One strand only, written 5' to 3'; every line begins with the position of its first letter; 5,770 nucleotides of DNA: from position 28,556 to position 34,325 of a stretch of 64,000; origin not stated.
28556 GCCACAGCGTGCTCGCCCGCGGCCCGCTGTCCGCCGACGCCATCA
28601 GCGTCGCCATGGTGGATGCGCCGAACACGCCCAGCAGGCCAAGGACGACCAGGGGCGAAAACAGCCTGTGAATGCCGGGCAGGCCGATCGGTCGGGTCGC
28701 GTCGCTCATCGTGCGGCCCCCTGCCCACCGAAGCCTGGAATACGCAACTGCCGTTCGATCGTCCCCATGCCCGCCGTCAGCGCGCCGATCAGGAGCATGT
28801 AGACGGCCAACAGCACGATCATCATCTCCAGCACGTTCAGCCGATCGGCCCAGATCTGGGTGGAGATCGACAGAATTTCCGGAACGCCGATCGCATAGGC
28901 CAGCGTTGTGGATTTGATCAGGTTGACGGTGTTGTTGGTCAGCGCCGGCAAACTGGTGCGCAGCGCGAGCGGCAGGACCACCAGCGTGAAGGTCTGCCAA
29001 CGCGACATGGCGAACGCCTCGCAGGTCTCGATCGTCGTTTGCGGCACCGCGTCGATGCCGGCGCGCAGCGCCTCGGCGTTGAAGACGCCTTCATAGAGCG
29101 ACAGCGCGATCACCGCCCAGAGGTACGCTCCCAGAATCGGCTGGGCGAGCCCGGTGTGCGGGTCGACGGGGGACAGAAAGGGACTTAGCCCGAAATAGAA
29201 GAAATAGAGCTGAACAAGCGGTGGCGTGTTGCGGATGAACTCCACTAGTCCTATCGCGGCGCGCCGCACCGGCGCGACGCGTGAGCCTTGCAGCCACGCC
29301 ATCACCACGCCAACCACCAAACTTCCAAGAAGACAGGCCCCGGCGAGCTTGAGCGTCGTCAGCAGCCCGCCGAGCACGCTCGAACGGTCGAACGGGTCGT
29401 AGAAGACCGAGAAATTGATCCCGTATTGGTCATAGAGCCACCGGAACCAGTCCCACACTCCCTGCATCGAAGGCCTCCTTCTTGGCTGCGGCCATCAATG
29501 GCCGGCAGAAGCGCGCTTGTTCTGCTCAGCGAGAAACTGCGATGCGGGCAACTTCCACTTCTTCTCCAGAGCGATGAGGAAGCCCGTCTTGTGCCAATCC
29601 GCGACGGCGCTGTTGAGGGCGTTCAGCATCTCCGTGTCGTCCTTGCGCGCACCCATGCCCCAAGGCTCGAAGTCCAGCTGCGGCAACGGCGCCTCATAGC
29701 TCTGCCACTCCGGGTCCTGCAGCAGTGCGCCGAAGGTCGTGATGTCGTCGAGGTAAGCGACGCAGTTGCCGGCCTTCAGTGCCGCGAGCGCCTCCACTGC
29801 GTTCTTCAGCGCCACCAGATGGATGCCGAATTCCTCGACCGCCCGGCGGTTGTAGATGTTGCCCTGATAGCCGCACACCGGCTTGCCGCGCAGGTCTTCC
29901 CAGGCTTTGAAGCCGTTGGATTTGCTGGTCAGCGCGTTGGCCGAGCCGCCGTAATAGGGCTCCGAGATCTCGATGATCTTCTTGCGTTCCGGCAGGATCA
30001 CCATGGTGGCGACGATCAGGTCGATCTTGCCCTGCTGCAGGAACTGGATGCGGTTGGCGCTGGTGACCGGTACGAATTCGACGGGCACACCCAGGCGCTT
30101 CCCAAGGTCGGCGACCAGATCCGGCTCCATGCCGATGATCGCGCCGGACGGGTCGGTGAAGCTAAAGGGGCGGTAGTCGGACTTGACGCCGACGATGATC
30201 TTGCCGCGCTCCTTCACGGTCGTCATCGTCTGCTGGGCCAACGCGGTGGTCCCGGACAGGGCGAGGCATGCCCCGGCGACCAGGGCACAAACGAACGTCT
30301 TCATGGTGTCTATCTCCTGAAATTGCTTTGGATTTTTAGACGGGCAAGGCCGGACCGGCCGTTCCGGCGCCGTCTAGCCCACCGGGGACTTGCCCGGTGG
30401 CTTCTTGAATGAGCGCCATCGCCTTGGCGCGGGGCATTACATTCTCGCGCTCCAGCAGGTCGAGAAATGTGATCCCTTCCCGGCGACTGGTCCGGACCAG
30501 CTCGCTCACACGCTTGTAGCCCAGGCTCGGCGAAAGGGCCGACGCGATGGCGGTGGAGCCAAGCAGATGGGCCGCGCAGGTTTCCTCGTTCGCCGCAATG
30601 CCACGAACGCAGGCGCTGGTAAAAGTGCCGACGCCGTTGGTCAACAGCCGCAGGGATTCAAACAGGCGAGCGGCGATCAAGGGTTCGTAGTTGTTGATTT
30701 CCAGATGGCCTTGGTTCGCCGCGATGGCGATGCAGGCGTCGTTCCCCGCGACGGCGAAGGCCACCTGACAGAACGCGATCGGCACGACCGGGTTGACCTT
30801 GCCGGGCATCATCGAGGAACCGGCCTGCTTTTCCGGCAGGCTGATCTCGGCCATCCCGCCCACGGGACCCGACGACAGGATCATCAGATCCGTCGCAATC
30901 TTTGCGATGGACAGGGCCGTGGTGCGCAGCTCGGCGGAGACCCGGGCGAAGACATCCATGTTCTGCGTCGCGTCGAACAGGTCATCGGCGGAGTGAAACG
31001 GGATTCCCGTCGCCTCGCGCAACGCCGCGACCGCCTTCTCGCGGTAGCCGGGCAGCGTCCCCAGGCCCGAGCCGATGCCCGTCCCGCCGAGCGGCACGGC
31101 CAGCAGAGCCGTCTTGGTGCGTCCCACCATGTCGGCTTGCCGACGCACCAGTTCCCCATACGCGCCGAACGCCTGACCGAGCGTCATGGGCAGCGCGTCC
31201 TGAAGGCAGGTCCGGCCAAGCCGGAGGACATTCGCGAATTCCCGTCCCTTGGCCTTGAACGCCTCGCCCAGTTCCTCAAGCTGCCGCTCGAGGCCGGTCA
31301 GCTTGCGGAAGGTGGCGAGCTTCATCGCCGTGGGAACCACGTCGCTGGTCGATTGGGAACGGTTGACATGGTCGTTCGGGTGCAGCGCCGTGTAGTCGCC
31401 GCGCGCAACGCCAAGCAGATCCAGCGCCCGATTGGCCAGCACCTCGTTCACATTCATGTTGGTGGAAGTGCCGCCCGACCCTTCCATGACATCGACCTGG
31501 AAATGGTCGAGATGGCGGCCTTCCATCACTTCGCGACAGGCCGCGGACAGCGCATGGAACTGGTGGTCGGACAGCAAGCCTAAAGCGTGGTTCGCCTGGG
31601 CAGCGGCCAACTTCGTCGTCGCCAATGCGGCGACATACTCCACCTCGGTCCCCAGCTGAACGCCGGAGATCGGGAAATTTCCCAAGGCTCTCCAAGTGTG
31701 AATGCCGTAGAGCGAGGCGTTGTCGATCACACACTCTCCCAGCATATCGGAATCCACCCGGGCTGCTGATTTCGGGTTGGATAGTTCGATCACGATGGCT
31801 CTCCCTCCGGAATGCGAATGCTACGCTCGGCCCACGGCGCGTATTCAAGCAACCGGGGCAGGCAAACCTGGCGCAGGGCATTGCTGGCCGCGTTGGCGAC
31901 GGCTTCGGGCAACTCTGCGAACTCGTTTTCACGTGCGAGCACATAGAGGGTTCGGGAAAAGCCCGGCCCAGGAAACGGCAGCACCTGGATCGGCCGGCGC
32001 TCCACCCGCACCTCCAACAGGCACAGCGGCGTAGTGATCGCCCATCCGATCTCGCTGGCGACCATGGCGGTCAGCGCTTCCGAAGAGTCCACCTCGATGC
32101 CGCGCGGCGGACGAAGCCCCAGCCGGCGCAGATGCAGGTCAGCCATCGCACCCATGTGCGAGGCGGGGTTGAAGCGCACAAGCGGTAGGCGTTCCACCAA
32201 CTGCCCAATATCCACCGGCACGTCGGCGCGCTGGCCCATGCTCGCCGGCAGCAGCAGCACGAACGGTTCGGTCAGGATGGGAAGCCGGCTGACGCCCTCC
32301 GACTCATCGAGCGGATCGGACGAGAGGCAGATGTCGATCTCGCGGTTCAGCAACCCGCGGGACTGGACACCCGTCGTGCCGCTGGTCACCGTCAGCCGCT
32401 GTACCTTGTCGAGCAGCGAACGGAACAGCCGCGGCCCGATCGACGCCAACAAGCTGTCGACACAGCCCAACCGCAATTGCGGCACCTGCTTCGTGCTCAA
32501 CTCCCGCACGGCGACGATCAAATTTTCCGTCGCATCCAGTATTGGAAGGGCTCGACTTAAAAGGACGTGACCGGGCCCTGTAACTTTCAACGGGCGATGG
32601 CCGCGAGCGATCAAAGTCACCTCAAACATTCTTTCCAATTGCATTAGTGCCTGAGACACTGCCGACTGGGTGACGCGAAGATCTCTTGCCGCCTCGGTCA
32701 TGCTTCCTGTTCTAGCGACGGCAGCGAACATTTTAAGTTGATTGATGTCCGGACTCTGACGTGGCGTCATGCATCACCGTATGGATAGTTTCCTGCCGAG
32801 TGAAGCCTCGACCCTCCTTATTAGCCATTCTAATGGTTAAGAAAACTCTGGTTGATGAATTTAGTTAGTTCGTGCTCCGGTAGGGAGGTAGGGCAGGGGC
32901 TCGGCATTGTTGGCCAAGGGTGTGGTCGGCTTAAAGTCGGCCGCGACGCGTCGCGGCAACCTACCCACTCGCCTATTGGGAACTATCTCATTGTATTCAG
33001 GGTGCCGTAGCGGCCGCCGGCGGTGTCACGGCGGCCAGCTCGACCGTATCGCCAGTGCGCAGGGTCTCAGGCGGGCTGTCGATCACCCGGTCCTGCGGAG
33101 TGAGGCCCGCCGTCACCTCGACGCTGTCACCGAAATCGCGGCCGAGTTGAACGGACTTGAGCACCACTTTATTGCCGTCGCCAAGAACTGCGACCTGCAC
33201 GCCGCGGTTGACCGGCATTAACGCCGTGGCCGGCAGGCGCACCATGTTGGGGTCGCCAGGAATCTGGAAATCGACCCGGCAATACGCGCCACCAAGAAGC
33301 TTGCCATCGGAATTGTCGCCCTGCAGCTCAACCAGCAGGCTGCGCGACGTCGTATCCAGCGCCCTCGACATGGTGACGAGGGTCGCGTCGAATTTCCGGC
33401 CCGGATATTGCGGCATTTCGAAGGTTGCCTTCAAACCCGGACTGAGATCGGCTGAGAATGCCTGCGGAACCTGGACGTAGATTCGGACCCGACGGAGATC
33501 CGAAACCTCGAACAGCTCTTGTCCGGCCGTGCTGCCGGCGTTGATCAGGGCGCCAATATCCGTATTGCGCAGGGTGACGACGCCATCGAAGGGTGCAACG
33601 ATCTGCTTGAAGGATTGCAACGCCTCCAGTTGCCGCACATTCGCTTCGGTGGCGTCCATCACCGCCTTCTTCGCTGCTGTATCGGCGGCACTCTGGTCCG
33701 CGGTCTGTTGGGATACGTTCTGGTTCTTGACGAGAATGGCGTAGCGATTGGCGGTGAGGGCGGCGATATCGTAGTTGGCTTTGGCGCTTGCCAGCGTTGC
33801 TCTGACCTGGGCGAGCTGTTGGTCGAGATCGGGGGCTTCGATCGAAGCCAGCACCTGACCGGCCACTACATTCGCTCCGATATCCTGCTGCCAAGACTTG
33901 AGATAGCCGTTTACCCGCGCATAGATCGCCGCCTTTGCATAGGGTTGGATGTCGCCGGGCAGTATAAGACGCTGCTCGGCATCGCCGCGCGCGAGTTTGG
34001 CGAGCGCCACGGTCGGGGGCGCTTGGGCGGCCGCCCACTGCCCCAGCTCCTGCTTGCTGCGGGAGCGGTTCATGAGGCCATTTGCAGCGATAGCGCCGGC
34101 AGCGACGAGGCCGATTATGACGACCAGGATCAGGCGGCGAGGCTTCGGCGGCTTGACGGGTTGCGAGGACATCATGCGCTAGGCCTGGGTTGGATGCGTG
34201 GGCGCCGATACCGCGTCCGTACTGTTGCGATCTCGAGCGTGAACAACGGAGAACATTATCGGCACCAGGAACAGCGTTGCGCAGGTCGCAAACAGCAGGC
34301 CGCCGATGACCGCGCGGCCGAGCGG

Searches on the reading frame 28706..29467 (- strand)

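Call 6: search_protein_families(library=pfam, proteins=[window:28706-29467:-], max_evalue=0.001)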
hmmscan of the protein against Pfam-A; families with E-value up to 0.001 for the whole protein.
window:28706-29467:- (253 aa): 1 family
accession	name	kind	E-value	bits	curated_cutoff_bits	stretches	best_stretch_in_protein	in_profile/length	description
PF00528.27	BPD_transp_1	-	4.6e-16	59.5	26.4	1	51-235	3-176/184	Binding-protein-dependent transport system inner membrane component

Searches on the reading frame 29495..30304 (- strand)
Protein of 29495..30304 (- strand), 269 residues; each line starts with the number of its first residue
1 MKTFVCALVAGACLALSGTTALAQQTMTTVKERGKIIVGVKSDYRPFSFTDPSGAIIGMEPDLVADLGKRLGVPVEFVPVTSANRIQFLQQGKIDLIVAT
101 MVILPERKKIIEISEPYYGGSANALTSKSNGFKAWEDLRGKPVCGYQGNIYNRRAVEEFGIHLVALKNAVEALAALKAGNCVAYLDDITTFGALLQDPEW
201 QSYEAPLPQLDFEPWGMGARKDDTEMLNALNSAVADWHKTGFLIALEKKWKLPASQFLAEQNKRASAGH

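Call 7: search_protein_families(library=pfam, proteins=[window:29495-30304:-], max_evalue=0.001)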
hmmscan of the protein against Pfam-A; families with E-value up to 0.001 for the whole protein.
window:29495-30304:- (269 aa): 1 family
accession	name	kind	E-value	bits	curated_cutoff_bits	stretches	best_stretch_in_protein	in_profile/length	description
PF00497.25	SBP_bac_3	-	9.6e-33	113.2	26.4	1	36-250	1-129/132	Bacterial extracellular solute-binding proteins, family 3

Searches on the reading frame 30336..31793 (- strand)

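Call 7: search_protein_families(library=pfam, proteins=[window:30336-31793:-], max_evalue=0.001)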
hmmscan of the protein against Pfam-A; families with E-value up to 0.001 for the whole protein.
window:30336-31793:- (485 aa): 2 families
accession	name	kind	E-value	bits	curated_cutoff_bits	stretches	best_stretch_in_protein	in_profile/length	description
PF00206.25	Lyase_1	-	1e-73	248.9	27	1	25-350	7-312/312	Lyase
PF10415.14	FumaraseC_C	-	0.00075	20.3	32.5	0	416-458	1-43/54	Fumarase C C-terminus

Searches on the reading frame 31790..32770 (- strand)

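Call 7: search_protein_families(library=pfam, proteins=[window:31790-32770:-], max_evalue=0.001)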
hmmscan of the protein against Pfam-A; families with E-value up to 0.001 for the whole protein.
window:31790-32770:- (326 aa): 2 families
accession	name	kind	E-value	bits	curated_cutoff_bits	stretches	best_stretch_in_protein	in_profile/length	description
PF03466.25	LysR_substrate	-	1.1e-23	84.2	28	1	98-284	7-192/209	LysR substrate binding domain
PF00126.33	HTH_1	-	1e-18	67.4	26.6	1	9-67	1-59/60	Bacterial regulatory helix-turn-helix protein, lysR family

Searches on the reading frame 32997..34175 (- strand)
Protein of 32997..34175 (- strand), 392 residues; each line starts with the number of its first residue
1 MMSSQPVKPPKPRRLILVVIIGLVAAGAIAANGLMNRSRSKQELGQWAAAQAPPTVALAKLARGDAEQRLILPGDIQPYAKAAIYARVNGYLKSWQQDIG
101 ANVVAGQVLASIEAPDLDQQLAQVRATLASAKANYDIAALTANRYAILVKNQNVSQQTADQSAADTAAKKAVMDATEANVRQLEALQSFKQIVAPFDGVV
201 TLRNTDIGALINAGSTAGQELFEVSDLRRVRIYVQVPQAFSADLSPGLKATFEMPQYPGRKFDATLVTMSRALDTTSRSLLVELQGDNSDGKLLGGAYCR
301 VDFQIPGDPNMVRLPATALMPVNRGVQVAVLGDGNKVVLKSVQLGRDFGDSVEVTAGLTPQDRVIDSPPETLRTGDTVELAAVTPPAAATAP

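Call 7: search_protein_families(library=pfam, proteins=[window:32997-34175:-], max_evalue=0.001)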
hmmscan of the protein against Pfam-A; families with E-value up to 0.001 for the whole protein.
window:32997-34175:- (392 aa): 2 families
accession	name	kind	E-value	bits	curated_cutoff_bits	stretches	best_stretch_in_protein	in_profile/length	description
PF16576.10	HlyD_D23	-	3.3e-22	79.3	30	1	82-298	20-213/214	Barrel-sandwich domain of CusB or HlyD membrane-fusion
PF13437.12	HlyD_3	-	8.7e-17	62.2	22.2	1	192-290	2-100/106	HlyD family secretion protein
